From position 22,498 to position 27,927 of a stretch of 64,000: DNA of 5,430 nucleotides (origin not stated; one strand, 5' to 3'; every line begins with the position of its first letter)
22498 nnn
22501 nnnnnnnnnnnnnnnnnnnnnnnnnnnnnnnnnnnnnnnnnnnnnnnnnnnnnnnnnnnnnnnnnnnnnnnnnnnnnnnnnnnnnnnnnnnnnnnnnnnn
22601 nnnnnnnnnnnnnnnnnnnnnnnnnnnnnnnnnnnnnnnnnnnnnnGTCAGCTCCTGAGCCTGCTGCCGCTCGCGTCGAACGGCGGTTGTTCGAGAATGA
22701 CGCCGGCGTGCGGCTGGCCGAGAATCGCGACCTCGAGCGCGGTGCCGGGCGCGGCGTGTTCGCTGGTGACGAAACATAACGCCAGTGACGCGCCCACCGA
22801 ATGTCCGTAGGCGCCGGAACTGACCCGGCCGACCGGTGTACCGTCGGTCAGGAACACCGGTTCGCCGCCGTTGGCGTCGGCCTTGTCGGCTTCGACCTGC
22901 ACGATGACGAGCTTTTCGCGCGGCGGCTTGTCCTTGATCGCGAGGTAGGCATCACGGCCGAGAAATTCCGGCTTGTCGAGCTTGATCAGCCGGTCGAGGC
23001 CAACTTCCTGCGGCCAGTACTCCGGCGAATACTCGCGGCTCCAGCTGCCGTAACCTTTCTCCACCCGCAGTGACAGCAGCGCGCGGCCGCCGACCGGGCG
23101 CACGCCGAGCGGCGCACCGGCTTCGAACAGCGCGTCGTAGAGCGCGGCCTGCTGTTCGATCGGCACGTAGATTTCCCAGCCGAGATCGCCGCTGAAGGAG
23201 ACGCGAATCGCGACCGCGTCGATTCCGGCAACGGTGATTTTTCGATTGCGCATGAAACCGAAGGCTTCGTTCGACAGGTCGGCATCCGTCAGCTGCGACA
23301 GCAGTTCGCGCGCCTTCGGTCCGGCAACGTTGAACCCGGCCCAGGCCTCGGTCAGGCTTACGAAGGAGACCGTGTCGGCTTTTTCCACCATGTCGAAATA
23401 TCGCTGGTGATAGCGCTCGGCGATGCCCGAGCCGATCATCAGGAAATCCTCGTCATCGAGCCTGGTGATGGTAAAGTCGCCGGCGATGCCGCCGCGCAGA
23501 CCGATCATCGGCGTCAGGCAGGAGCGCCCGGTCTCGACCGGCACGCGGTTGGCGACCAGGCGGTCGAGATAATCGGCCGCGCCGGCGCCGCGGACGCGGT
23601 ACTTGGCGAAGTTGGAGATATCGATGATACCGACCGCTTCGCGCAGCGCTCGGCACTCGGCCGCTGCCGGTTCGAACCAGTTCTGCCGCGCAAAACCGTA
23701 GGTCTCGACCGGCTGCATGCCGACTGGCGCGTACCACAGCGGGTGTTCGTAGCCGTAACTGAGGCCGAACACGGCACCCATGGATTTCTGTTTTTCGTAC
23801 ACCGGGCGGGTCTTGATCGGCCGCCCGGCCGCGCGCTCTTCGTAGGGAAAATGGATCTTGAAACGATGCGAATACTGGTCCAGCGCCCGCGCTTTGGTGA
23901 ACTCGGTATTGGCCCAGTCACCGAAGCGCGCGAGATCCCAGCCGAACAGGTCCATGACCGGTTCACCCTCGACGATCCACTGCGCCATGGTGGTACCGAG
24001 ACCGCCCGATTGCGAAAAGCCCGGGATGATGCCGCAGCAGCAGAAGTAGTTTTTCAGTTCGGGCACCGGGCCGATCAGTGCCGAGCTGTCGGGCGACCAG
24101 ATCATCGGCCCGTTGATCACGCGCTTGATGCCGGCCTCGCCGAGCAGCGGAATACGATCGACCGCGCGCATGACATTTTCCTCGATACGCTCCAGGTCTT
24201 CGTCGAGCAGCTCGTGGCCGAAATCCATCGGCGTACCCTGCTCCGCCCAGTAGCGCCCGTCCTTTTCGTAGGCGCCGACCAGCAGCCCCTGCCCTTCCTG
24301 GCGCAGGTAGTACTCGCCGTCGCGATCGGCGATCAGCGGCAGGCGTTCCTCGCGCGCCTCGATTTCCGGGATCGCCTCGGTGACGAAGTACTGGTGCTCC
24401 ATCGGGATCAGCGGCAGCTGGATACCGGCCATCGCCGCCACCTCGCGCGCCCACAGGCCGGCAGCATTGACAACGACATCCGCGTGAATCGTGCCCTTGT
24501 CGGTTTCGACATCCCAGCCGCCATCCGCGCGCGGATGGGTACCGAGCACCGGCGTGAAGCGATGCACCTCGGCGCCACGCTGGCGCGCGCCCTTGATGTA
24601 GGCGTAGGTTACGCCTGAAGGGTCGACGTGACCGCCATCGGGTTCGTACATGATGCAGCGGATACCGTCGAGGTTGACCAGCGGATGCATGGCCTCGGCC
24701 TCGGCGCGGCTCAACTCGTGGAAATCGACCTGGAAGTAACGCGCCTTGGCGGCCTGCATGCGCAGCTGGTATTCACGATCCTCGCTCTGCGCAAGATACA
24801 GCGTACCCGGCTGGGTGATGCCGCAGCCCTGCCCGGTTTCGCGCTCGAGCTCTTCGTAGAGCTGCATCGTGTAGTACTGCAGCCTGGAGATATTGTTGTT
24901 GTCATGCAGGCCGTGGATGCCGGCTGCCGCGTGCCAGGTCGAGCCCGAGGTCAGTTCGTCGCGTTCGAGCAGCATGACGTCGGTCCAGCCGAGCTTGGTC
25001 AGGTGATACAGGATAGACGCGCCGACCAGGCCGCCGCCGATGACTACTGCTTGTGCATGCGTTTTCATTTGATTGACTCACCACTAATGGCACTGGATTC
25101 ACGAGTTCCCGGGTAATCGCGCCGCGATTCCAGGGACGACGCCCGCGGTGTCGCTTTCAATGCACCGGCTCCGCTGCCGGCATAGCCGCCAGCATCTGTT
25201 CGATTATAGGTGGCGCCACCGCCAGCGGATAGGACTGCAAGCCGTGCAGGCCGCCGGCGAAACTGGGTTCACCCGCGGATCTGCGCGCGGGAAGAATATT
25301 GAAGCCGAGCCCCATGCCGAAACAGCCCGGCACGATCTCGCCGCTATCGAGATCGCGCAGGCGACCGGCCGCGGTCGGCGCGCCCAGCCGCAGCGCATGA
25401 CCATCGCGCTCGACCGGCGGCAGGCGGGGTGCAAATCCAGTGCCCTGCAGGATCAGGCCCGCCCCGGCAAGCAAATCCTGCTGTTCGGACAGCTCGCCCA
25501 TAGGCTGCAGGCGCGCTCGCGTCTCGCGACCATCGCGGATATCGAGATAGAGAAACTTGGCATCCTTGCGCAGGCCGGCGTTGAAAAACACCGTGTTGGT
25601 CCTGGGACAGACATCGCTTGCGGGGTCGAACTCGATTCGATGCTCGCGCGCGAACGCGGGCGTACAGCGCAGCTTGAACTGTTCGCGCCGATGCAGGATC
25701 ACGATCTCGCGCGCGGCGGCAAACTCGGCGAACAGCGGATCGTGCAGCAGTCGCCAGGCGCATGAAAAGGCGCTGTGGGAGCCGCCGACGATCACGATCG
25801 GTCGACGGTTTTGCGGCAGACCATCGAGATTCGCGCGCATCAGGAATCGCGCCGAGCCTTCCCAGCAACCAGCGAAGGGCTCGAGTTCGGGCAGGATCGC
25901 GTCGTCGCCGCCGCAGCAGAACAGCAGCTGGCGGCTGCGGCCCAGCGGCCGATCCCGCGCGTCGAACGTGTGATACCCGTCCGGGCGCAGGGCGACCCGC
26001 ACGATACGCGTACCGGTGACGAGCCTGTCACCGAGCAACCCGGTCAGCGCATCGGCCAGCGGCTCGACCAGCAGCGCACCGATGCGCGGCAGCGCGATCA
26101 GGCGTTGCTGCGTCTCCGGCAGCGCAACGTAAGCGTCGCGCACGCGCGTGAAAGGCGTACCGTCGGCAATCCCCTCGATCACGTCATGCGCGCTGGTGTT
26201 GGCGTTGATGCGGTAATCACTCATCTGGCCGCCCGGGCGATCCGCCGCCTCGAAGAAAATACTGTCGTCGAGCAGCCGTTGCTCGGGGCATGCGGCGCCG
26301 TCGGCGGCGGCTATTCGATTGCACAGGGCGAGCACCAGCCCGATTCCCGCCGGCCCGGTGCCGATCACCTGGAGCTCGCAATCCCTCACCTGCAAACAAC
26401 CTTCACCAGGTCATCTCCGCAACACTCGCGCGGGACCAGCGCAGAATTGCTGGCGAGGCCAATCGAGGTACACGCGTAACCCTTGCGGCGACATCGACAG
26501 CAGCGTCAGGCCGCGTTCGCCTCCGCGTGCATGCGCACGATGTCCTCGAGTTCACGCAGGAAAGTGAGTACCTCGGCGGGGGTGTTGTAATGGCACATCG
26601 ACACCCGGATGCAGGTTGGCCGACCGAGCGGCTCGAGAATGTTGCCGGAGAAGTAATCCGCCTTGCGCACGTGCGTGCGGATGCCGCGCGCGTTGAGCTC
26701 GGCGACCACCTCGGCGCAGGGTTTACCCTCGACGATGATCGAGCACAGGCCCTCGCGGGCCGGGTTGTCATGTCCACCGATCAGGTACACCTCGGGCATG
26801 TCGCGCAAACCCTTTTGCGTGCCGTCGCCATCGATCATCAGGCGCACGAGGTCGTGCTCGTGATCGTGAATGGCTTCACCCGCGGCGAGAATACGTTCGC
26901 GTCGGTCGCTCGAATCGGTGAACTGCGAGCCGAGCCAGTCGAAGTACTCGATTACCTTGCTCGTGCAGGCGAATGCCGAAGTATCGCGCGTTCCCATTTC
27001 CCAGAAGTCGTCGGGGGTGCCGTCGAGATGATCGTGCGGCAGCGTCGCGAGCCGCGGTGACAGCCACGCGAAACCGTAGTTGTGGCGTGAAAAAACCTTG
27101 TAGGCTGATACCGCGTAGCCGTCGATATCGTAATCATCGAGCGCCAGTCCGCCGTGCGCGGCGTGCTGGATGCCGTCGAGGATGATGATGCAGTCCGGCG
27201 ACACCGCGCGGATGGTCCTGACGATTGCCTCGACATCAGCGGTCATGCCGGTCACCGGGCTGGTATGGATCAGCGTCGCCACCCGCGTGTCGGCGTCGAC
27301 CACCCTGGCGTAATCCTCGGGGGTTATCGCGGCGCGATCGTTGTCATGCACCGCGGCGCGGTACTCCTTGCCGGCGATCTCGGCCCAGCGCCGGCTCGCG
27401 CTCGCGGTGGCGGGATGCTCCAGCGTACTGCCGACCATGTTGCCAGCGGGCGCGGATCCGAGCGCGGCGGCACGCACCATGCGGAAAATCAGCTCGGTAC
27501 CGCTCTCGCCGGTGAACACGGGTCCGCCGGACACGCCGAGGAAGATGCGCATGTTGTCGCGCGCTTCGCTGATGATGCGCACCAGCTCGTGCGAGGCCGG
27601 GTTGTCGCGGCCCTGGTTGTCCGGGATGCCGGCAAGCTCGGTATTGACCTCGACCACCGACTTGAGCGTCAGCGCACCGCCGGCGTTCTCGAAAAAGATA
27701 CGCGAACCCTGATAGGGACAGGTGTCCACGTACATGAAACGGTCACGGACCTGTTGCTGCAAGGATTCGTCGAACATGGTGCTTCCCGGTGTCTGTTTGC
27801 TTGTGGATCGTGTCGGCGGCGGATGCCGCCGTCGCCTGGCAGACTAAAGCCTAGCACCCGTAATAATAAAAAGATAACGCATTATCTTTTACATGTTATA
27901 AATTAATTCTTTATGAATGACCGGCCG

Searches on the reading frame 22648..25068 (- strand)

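Call 33: search_protein_families(library=pfam, proteins=[window:22648-25068:-], max_evalue=0.0001)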
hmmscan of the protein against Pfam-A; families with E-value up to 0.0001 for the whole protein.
window:22648-25068:- (806 aa): 4 families
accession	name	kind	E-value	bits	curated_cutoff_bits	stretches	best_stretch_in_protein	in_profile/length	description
PF01266.30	DAO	-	6.2e-69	233.6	27.9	1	7-364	2-353/353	FAD dependent oxidoreductase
PF01571.26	GCV_T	-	3.5e-64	217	25.6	1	423-693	1-254/255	Aminomethyltransferase folate-binding domain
PF08669.17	GCV_T_C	-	6.4e-18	64.9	25.9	1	719-798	2-80/80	Glycine cleavage T-protein C-terminal barrel domain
PF16350.10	FAO_M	-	3.3e-16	59.7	27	1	367-420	1-55/56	FAD dependent oxidoreductase central domain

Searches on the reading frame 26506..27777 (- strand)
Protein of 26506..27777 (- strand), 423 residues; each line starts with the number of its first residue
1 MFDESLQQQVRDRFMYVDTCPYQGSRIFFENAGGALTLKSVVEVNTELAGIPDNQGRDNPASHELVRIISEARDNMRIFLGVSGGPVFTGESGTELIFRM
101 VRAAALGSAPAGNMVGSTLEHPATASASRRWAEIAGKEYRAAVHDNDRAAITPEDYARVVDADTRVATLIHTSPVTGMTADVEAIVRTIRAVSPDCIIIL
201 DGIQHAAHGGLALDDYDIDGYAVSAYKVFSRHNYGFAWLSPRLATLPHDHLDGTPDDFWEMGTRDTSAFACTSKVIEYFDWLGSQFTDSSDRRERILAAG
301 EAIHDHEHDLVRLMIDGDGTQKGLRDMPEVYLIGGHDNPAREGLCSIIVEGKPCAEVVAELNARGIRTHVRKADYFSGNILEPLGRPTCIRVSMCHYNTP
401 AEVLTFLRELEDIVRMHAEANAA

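Call 33: search_protein_families(library=pfam, proteins=[window:26506-27777:-], max_evalue=0.0001)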
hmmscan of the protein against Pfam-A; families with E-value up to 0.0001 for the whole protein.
window:26506-27777:- (423 aa): 1 family
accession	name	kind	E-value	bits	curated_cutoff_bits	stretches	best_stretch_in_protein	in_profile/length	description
PF00266.25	Aminotran_5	-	4e-23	82.4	21.5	1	27-404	1-369/371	Aminotransferase class-V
